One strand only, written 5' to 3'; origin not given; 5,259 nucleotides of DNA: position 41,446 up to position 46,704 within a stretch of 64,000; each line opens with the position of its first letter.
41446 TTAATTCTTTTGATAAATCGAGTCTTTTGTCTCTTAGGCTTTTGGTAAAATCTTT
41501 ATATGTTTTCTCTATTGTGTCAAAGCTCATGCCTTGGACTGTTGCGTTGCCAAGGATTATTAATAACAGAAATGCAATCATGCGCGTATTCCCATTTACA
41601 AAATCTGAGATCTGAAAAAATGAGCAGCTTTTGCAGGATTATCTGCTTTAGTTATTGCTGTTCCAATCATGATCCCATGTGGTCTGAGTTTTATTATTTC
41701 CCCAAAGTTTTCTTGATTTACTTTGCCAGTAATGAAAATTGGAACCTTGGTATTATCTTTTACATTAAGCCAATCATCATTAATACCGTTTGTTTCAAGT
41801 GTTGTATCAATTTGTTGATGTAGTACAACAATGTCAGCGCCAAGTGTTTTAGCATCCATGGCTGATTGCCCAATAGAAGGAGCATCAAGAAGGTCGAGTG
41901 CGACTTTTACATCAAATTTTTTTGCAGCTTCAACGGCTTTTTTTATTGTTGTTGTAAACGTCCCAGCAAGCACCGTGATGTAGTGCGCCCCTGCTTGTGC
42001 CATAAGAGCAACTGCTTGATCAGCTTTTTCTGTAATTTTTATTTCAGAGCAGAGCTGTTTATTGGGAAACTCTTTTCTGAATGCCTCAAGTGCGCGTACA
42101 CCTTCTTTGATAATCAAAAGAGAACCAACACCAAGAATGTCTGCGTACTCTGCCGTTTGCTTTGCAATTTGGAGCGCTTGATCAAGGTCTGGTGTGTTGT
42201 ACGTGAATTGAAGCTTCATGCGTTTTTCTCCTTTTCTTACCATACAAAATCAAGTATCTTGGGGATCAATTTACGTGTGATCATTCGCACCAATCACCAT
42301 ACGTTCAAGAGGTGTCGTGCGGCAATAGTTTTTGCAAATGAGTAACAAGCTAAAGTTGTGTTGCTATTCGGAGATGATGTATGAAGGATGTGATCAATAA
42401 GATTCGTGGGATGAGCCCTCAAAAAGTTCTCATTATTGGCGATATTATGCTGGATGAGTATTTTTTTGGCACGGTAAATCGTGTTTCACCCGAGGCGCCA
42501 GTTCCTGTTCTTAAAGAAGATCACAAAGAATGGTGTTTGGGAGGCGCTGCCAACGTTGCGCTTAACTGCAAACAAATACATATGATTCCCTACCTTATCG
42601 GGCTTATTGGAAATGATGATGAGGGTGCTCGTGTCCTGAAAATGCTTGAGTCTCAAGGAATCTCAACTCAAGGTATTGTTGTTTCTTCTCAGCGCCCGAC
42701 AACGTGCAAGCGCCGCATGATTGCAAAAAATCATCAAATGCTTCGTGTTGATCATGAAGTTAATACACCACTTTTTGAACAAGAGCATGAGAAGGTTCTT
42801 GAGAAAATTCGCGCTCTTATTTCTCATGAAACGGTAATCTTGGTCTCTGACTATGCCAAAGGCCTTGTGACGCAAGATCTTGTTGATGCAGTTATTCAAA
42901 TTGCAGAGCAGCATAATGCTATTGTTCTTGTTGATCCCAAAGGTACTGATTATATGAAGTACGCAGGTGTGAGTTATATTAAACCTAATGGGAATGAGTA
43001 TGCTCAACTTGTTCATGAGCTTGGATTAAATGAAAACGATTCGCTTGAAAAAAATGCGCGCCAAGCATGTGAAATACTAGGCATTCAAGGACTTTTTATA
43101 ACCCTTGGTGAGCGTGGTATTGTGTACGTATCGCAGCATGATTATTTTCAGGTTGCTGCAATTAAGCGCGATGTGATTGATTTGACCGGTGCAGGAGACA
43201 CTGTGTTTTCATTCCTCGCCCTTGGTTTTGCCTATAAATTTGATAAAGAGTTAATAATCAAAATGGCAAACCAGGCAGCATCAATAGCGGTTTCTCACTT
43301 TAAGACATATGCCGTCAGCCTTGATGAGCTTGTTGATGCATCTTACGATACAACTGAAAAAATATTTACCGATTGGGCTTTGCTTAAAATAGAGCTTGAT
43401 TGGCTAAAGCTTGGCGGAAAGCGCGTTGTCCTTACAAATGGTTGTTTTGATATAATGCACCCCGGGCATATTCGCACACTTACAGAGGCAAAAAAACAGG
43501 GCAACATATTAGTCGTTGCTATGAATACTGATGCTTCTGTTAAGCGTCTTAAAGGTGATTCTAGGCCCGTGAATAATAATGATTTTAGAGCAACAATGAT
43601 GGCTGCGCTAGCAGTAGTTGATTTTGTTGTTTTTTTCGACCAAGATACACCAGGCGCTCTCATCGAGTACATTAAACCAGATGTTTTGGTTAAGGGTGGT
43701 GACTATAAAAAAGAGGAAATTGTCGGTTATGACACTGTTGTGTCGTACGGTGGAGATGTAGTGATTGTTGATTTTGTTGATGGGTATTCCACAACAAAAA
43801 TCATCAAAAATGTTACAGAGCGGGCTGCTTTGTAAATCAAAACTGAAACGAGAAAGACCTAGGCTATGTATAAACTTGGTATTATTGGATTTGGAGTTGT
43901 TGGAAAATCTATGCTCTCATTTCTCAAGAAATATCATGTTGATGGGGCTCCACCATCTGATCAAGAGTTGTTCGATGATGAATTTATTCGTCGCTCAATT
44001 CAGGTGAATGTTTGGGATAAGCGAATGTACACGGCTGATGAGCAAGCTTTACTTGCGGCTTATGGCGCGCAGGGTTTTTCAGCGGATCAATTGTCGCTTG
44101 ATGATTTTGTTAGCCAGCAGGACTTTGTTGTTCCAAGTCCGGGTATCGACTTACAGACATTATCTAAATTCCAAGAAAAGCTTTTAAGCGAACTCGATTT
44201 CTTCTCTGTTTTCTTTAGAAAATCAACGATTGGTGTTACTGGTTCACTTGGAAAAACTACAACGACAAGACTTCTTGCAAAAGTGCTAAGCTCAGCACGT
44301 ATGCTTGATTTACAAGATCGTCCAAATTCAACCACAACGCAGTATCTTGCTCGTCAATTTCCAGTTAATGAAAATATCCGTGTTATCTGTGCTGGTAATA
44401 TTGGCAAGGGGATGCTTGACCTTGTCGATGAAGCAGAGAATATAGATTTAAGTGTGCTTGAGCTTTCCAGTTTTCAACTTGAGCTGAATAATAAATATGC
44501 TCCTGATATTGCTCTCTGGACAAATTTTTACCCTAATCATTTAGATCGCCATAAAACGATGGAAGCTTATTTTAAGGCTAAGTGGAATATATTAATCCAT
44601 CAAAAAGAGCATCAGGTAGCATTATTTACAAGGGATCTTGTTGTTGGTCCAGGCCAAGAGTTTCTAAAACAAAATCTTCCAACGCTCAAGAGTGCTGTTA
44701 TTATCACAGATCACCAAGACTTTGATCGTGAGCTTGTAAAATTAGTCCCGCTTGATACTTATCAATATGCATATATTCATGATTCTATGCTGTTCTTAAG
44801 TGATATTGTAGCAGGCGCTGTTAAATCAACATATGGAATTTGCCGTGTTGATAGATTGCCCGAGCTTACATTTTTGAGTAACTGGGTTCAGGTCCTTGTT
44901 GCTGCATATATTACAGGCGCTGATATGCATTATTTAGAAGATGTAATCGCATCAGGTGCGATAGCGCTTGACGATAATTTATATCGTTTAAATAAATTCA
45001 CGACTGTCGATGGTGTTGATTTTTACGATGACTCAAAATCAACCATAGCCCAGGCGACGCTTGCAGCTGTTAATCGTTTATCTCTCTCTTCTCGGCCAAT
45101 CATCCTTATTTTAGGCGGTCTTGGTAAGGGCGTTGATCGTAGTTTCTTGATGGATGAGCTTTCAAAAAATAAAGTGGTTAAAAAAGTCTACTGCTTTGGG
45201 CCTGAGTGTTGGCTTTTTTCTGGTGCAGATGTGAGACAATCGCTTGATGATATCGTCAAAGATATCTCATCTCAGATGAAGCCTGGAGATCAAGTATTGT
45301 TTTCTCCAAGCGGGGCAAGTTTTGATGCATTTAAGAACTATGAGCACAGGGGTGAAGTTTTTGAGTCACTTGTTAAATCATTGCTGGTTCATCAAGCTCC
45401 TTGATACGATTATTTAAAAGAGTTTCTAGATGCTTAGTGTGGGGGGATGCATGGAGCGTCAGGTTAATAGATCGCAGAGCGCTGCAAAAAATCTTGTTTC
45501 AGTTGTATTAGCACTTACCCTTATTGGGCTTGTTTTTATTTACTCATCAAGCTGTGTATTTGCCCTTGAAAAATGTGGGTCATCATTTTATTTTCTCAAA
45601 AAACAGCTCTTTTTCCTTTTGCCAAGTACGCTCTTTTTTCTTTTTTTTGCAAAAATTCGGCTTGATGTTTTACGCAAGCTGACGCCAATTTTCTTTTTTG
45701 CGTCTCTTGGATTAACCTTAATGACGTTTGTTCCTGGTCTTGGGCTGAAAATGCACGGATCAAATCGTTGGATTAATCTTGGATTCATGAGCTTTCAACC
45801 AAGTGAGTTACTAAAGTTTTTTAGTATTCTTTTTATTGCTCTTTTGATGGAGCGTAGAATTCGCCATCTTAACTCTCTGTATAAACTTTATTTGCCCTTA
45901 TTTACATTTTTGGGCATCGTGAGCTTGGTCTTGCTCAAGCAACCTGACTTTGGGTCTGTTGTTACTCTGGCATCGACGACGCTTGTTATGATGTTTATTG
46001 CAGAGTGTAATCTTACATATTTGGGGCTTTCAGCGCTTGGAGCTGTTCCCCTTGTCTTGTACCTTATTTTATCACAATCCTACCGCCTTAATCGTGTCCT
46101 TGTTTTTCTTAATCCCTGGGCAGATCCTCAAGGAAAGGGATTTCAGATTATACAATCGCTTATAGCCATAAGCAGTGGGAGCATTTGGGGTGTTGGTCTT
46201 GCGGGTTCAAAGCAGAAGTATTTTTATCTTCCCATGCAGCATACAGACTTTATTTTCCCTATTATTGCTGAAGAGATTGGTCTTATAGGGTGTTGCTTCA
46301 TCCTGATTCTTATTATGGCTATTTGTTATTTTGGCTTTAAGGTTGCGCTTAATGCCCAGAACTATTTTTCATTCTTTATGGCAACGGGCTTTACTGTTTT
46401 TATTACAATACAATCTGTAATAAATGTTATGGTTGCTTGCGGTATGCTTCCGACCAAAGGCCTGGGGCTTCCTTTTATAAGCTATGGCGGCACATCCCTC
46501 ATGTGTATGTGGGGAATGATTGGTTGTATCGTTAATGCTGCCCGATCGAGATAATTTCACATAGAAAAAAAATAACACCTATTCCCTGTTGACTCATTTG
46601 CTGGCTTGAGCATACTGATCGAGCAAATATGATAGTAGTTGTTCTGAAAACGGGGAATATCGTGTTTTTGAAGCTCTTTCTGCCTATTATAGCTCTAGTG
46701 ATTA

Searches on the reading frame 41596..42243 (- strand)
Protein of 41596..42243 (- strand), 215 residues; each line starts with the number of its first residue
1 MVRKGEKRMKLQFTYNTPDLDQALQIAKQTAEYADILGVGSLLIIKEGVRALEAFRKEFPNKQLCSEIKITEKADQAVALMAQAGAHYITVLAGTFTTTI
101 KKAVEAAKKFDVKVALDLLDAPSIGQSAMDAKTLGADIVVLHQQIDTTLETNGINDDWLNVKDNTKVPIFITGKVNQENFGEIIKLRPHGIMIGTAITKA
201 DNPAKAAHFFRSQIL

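Call 67: search_protein_families(library=pfam, proteins=[window:41596-42243:-], max_evalue=0.001)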
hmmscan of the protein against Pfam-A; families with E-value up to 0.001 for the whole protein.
window:41596-42243:- (215 aa): 1 family
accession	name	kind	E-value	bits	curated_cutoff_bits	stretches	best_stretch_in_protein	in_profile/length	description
PF00215.30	OMPdecase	-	1.2e-11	45.4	27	1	10-208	2-219/221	Orotidine 5'-phosphate decarboxylase / HUMPS family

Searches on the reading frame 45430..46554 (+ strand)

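Call 22: search_protein_families(library=pfam, proteins=[window:45430-46554:+], max_evalue=0.001)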
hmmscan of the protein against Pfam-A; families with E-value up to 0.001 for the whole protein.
window:45430-46554:+ (374 aa): 1 family
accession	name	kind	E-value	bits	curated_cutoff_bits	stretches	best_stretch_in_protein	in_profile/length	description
PF01098.24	FTSW_RODA_SPOVE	-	1.9e-96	323.6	26.4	1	22-373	4-353/356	Cell cycle protein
